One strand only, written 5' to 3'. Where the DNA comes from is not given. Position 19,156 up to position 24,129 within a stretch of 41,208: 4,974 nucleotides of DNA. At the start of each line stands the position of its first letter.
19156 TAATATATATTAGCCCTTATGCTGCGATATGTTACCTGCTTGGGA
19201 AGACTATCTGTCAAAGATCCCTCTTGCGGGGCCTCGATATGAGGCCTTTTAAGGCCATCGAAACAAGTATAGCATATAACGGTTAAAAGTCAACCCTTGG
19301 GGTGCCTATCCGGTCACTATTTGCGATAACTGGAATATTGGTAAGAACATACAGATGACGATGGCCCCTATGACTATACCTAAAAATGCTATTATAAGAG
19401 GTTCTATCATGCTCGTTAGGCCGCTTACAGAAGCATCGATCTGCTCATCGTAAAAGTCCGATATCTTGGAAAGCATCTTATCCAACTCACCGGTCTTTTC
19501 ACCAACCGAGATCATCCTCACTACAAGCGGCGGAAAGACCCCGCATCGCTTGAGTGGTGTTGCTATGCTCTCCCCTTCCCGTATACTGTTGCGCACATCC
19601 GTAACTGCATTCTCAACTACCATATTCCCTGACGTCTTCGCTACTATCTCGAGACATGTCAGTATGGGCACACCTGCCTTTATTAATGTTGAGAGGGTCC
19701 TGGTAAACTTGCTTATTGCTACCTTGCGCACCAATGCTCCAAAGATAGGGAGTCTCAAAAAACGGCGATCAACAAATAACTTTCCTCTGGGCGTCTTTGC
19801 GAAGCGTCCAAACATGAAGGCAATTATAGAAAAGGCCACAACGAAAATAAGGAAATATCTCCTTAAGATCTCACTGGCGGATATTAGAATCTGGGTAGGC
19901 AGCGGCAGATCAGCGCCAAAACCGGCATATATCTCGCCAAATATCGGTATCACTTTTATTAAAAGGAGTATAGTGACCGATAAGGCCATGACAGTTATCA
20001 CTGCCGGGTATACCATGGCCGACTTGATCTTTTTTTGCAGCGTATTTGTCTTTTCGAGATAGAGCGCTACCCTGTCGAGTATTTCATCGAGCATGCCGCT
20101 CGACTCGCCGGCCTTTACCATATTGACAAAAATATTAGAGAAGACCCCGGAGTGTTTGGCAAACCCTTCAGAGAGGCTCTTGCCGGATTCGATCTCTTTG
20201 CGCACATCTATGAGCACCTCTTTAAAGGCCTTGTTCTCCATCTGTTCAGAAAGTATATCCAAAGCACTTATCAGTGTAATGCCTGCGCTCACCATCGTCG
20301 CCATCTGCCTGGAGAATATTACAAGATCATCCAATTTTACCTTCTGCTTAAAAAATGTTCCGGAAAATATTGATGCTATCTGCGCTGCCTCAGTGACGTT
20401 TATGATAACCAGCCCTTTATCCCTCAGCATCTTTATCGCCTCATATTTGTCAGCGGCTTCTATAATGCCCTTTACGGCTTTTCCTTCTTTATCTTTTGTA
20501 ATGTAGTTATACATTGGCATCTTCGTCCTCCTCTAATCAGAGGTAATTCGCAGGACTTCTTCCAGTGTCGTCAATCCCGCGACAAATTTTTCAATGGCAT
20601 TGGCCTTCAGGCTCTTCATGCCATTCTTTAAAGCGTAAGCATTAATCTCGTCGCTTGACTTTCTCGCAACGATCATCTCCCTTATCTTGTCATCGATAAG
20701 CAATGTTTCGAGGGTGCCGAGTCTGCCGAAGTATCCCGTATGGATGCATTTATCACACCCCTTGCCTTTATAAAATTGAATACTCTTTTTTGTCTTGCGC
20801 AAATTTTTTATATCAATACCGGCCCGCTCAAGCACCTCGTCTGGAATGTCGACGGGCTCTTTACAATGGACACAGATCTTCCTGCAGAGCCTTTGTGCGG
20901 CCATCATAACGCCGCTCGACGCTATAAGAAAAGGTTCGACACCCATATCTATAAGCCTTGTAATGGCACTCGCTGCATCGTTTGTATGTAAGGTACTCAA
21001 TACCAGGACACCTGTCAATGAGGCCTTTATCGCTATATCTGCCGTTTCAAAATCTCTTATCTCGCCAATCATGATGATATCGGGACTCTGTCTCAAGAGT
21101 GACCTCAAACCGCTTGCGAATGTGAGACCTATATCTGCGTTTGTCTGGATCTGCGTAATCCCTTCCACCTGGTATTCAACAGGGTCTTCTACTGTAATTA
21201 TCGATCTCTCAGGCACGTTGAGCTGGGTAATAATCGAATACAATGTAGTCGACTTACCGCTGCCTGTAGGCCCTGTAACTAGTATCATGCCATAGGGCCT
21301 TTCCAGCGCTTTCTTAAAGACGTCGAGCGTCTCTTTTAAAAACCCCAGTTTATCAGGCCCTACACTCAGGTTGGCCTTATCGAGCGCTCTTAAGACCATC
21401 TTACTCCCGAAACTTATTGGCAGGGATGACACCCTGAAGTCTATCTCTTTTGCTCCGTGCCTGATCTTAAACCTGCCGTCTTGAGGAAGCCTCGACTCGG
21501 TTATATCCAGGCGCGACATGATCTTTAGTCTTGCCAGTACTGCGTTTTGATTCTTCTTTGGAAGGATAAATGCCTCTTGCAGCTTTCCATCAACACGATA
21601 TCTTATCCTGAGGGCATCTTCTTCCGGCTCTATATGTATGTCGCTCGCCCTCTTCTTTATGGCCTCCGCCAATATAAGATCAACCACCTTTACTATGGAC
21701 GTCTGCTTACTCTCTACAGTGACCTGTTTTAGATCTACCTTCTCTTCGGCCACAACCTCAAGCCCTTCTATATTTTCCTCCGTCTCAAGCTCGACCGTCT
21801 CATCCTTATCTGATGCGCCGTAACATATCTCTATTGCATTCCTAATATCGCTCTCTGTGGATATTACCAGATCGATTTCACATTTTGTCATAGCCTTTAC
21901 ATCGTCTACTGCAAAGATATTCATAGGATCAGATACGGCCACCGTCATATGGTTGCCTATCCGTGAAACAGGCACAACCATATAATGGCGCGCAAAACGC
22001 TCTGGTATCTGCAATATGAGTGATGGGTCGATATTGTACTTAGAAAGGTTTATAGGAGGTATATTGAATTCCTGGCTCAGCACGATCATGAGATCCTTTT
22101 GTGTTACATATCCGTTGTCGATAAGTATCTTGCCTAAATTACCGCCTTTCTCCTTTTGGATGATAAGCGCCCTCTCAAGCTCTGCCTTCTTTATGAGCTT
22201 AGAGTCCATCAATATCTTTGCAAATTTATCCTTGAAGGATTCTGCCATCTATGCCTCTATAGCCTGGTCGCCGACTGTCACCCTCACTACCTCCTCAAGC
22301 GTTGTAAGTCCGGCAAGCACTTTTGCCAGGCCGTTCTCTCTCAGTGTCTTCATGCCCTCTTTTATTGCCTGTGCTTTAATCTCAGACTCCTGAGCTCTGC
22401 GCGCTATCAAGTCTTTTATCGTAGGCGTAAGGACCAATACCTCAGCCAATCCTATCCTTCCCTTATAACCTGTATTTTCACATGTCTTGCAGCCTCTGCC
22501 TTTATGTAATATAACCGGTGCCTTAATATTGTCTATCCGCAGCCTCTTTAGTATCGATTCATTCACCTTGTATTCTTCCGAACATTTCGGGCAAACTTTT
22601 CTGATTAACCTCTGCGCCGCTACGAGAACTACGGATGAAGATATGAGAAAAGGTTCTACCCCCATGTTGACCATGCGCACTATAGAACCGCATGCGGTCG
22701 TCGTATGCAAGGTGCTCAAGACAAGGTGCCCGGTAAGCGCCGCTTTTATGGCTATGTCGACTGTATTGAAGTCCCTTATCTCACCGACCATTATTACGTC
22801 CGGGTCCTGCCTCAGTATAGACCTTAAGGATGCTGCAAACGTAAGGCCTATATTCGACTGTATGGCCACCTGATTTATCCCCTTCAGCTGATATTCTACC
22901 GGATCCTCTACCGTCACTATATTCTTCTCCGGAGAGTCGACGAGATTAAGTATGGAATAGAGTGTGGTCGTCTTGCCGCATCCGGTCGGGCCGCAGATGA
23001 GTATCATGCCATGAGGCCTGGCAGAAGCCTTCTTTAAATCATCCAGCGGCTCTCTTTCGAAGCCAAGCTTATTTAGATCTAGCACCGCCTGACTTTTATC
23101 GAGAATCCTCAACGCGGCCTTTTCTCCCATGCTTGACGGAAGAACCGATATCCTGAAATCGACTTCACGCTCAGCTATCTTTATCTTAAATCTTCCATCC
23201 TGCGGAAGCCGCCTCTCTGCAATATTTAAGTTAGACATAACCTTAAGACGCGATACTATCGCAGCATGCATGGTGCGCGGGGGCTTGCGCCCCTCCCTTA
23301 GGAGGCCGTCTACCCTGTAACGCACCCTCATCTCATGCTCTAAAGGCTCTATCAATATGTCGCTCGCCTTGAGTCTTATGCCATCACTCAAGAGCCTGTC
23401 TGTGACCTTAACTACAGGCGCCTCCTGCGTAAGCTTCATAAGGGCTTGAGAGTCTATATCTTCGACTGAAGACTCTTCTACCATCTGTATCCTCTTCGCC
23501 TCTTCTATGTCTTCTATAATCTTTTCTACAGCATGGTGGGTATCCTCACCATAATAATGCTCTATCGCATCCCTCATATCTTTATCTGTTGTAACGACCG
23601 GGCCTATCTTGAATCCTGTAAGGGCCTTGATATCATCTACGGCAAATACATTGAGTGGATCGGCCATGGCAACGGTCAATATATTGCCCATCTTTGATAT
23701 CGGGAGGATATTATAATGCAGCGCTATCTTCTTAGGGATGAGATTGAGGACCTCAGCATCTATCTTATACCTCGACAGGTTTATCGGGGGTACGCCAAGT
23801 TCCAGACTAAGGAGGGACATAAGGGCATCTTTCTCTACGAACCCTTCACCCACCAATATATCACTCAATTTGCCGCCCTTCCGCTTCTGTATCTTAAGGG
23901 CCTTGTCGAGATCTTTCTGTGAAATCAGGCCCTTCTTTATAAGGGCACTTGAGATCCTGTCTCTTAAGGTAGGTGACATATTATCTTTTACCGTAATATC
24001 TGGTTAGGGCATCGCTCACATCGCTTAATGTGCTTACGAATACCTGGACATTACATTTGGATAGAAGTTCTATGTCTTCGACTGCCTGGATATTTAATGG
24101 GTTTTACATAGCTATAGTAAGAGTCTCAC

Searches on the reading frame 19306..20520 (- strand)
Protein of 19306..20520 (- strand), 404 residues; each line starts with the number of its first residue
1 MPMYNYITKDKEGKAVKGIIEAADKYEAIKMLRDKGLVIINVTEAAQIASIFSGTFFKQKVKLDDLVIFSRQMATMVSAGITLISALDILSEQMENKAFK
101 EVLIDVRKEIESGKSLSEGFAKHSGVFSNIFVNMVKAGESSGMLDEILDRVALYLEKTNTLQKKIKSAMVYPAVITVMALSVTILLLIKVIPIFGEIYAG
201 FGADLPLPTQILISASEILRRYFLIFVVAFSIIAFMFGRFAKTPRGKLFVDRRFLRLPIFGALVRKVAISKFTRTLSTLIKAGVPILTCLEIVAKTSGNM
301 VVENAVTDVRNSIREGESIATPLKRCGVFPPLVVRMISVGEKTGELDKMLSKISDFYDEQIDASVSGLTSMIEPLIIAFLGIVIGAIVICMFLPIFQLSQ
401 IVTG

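Call 10: search_protein_families(library=pfam, proteins=[window:19306-20520:-])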
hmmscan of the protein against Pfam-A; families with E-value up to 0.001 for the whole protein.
window:19306-20520:- (404 aa): 1 family
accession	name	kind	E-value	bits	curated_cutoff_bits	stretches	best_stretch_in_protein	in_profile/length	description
PF00482.28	T2SSF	-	4.9e-65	217.6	25.2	2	69-192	1-125/125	Type II secretion system (T2SS), protein F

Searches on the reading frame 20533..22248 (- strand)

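Call 10: search_protein_families(library=pfam, proteins=[window:20533-22248:-])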
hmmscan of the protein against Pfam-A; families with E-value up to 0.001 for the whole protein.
window:20533-22248:- (571 aa): 5 families
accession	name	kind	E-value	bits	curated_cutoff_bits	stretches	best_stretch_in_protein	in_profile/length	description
PF00437.27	T2SSE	-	7.6e-130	433.3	24.9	1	180-567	3-370/370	Type II/IV secretion system protein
PF05157.20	MshEN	-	3.8e-21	75.3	23.1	1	61-146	1-87/90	MshEN domain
PF25199.1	nSTAND_NTPase5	-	1.5e-05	25.3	34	1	306-364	27-87/145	Novel STAND NTPase 5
PF13401.12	AAA_22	-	0.00023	21.9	27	1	320-360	6-46/130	AAA domain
PF13555.12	AAA_29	-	0.00088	19.4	27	0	318-341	21-44/61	P-loop containing region of AAA domain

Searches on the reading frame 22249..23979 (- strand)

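Call 10: search_protein_families(library=pfam, proteins=[window:22249-23979:-])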
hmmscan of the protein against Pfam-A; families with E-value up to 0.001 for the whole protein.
window:22249-23979:- (576 aa): 5 families
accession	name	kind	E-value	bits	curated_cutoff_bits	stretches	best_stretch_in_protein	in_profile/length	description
PF00437.27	T2SSE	-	8.9e-139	462.7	24.9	1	184-566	3-370/370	Type II/IV secretion system protein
PF05157.20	MshEN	-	1.2e-22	80.2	23.1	1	61-147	1-88/90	MshEN domain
PF13401.12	AAA_22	-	9.9e-05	23.1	27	1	323-368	5-50/130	AAA domain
PF03215.21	Rad17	-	0.00045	20.6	23.8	1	320-341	42-63/186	Rad17 P-loop domain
PF00005.33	ABC_tran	-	0.00088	20.3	25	0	322-379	10-63/137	ABC transporter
